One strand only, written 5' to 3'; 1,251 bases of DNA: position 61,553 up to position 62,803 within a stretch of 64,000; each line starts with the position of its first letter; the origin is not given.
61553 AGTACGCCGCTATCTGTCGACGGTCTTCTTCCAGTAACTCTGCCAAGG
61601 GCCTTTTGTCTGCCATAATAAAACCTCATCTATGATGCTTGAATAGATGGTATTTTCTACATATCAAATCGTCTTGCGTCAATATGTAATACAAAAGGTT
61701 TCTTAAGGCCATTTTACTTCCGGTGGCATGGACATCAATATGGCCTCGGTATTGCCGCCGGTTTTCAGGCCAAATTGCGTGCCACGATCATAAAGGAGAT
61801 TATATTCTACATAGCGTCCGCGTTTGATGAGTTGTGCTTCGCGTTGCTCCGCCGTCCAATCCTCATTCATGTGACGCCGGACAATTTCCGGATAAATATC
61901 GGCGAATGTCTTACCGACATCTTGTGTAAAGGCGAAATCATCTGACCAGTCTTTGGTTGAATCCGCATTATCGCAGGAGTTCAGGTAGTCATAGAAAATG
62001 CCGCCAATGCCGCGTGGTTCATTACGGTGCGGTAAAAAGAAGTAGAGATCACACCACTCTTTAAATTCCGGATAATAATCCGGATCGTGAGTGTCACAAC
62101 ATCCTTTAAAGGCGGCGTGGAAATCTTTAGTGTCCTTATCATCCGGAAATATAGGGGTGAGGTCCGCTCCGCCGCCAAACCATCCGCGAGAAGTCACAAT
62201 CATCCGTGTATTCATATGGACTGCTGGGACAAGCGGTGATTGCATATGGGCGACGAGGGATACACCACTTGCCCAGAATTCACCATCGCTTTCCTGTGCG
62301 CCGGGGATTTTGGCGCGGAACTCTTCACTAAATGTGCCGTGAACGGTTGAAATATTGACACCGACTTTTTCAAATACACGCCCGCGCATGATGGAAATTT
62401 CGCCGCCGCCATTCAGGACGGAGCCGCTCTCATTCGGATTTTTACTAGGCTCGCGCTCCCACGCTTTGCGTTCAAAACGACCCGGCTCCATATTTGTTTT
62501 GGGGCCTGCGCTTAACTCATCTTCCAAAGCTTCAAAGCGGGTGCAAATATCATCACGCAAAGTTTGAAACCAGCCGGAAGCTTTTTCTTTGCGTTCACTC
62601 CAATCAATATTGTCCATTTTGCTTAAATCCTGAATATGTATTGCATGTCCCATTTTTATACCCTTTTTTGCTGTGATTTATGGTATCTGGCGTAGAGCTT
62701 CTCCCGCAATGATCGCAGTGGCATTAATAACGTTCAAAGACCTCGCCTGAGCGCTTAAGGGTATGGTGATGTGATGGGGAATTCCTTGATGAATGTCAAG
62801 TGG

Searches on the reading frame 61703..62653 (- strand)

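Call 90: search_protein_families(library=pfam, proteins=[window:61703-62653:-], max_evalue=0.0001)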
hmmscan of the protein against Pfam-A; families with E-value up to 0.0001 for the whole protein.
window:61703-62653:- (316 aa): 1 family
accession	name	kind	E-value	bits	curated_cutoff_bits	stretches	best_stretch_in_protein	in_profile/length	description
PF01218.23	Coprogen_oxidas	-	5.1e-91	304.8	31.8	1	28-315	5-270/295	Coproporphyrinogen III oxidase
